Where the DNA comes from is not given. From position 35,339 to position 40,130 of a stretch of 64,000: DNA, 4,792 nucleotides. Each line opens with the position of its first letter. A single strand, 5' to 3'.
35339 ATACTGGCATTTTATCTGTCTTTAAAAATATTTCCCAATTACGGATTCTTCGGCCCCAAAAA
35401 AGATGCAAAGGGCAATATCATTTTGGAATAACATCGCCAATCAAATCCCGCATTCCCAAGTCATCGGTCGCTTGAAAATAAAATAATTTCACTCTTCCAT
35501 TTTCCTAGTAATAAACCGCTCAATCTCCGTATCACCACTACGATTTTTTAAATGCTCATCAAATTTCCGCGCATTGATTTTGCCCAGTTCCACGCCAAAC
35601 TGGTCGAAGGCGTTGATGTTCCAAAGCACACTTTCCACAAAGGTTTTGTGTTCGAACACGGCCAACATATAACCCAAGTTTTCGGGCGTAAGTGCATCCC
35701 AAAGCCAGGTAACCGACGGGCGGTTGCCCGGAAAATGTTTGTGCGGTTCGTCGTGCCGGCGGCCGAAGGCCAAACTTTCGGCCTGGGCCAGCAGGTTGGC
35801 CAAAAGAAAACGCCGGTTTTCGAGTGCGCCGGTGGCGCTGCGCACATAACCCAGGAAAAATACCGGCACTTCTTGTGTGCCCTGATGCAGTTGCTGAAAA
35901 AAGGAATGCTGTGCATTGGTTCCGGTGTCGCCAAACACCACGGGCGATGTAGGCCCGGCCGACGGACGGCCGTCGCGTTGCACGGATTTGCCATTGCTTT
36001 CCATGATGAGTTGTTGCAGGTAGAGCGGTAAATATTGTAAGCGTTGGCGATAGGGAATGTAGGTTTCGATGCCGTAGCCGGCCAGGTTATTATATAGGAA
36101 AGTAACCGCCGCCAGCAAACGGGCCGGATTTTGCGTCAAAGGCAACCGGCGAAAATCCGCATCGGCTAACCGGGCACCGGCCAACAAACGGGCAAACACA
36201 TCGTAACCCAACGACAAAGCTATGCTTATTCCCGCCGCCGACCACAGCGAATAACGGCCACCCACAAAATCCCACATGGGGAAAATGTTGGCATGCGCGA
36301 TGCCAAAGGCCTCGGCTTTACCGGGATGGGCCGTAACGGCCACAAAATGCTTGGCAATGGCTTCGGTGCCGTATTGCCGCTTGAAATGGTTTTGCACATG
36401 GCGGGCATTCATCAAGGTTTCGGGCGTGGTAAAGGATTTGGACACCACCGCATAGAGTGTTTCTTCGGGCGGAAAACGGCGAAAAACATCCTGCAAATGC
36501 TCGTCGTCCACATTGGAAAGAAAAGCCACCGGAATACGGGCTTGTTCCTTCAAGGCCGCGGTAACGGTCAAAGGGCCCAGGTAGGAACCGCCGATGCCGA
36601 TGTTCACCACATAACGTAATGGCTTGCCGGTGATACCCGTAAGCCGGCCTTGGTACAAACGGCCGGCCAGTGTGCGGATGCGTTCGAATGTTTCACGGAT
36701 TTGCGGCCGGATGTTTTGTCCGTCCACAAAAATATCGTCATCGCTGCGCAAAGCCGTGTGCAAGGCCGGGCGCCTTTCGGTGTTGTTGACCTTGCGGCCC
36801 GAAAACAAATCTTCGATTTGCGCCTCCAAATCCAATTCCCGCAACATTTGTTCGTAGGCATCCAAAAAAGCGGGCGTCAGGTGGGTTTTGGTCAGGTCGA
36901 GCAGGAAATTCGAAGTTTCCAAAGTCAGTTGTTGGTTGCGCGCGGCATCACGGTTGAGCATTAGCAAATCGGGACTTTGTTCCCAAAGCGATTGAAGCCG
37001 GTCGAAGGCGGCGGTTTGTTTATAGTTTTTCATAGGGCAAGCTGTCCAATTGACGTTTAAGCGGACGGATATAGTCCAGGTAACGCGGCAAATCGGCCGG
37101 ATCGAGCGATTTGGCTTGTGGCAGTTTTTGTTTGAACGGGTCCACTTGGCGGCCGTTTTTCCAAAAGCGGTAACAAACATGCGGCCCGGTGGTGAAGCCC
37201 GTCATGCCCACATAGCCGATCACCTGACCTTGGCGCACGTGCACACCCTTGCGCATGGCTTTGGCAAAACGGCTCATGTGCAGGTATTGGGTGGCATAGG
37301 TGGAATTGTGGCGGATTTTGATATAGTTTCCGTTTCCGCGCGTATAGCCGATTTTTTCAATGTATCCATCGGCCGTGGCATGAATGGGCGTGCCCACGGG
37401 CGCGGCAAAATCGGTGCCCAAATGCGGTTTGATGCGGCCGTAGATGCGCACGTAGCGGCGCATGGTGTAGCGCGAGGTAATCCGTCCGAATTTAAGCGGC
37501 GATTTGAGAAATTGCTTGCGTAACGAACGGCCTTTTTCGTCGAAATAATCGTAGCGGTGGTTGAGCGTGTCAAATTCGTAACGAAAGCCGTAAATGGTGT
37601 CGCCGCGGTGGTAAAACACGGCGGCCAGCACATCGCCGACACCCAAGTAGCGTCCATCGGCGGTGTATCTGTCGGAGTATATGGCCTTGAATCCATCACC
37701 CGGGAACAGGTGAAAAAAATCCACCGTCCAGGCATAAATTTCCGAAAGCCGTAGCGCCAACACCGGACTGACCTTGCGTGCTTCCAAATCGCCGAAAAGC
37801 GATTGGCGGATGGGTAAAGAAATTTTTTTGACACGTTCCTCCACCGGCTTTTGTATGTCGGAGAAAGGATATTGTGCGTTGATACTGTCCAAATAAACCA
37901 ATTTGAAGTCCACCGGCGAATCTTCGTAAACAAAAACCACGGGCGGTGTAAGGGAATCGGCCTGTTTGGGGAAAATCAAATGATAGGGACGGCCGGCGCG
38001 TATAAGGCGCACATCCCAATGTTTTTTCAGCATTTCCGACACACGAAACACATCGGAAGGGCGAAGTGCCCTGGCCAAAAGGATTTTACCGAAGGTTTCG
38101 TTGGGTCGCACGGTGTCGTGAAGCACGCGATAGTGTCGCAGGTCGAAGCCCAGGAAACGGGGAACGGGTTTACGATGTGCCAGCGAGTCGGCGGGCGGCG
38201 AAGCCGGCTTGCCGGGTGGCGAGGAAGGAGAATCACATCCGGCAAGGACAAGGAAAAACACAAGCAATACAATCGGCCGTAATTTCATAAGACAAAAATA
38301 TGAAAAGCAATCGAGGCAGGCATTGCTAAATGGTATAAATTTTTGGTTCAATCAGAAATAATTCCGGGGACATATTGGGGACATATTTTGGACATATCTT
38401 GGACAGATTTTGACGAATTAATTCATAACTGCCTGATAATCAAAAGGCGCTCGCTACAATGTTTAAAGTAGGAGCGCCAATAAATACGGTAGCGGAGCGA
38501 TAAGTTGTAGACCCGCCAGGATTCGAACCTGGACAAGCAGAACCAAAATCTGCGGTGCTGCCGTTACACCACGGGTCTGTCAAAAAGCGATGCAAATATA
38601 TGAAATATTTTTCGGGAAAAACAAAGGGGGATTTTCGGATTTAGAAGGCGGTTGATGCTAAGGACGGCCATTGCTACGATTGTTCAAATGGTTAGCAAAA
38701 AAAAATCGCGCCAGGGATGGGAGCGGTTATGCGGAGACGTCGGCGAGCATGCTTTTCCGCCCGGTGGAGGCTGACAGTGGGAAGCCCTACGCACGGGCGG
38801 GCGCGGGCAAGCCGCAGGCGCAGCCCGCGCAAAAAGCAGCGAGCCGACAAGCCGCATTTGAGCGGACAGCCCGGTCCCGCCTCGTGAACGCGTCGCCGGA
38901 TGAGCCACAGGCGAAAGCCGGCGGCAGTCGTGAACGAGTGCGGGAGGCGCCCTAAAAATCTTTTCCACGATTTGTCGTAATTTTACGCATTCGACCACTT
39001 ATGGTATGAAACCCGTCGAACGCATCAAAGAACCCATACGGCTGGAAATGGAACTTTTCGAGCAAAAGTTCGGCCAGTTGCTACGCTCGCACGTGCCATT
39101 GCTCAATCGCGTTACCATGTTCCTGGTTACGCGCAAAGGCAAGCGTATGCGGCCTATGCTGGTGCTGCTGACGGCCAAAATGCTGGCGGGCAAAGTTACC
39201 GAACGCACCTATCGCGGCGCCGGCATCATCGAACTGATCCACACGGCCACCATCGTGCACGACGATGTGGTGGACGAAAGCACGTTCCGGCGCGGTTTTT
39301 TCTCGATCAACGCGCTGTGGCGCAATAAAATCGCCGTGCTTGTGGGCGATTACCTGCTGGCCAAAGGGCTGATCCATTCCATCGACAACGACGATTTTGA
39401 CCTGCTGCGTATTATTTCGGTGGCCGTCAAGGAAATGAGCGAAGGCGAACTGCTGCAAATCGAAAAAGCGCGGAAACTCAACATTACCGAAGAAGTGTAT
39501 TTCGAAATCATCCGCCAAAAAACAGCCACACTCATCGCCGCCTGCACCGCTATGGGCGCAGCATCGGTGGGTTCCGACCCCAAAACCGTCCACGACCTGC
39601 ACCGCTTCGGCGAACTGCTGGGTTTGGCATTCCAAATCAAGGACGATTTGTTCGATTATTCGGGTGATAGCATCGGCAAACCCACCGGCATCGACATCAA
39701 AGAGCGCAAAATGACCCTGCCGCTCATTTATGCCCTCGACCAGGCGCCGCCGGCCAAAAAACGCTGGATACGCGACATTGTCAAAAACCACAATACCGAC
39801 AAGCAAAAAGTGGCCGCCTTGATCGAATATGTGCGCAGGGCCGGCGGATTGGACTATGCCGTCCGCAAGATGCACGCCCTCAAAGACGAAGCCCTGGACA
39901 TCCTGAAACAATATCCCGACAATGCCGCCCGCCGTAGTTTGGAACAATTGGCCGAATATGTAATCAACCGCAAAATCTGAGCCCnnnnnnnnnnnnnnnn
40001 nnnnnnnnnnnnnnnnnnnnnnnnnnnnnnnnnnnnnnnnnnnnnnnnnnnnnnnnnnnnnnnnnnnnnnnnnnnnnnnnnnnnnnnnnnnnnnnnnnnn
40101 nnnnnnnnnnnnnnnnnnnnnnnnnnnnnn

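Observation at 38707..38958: Family A: six copies of a 250-430 nt GC-rich, hairpin-dense intergenic element with compensatory stem changes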

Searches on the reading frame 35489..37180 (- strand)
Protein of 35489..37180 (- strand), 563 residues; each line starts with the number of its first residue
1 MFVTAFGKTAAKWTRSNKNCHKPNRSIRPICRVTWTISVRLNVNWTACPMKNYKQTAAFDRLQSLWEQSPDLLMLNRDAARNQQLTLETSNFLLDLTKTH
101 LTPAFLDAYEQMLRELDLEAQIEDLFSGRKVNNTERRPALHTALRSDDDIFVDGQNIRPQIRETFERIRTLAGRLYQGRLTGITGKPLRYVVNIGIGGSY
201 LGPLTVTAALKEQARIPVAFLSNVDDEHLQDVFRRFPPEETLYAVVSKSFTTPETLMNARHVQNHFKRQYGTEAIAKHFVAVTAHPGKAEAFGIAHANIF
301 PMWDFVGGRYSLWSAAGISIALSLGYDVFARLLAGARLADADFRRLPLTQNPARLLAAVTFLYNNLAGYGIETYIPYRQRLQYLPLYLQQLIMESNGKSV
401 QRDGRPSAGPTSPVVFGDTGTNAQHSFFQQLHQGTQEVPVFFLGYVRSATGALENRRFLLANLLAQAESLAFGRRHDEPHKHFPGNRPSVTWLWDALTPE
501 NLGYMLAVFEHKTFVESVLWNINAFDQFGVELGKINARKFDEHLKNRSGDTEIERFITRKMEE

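Call 30: search_protein_families(library=pfam, proteins=[window:35489-37180:-])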
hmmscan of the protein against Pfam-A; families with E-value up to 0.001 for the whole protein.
window:35489-37180:- (563 aa): 1 family
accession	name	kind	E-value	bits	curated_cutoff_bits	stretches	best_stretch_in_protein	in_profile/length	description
PF00342.24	PGI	-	1.9e-144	482.4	22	1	95-547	1-472/486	Phosphoglucose isomerase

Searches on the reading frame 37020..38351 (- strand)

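Call 29: search_protein_families(library=pfam, proteins=[window:37020-38351:-])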
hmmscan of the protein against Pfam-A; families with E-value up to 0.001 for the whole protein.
window:37020-38351:- (443 aa): 1 family
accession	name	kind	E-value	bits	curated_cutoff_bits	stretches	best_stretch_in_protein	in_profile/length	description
PF01551.29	Peptidase_M23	-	7.5e-30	103.4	28.7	1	309-405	2-96/96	Peptidase family M23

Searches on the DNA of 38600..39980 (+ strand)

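Call 10: search_rna_families(source=window, start=38600, end=39050, threshold=evalue, max_evalue=10)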
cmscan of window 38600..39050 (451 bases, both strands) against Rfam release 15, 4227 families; matches with E-value up to 10: 1.
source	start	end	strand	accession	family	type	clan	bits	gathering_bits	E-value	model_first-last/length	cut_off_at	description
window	38627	38681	+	RF01134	sR30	Gene; snRNA; snoRNA; CD-box;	-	11.3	38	2.5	1-57/57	no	Small nucleolar RNA sR30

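Call 60: search_with_rna_model(model_id=R1, sources=[L076, L077, L078, L079, L080, L081, L082, L083, L084, L085, L086, L087], max_evalue=1)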
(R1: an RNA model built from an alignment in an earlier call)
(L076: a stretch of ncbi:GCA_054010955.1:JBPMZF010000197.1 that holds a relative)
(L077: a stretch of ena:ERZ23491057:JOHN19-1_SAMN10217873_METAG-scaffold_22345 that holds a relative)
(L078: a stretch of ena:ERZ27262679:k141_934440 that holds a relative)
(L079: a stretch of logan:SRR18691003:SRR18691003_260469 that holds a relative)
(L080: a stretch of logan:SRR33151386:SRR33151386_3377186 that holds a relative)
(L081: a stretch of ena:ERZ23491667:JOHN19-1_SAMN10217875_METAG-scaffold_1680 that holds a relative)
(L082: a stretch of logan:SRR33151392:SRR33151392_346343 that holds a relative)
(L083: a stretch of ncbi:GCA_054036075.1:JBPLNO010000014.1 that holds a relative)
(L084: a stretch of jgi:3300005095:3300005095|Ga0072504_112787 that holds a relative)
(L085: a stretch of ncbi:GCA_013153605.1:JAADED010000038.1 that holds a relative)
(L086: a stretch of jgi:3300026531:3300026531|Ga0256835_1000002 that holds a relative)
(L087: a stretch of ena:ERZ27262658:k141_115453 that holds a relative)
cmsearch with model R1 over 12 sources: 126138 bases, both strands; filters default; matches with E-value up to 1: 3.
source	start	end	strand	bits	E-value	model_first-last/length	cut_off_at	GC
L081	1932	2095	+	145.2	1.2e-30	1-163/163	no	0.71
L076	1078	1243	+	135.3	2.1e-28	1-163/163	no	0.69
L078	88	228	+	66.3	8.8e-13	1-163/163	no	0.63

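Call 65: search_dna_similar(query=window:38707-38965:+, collection=plasmids, mode=distant, max_evalue=0.001, max_rows=10)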
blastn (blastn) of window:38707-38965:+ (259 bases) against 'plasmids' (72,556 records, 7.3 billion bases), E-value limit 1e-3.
No match.

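Call 66: search_dna_similar(query=window:38707-38965:+, collection=phages, mode=distant, max_evalue=0.001, max_rows=10)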
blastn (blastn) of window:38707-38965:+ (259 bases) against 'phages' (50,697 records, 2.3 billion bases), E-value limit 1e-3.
No match.

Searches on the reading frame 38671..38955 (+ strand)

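Call 85: search_protein_families(library=pfam, proteins=[window:38671-38955:+], max_evalue=0.1)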
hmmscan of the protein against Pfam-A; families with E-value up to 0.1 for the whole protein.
window:38671-38955:+ (94 aa): 1 family
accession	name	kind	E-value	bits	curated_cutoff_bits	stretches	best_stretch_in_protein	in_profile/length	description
PF18650.6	IMPa_N_2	-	0.069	12.9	25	1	19-64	12-57/200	Immunomodulating metalloprotease N-terminal domain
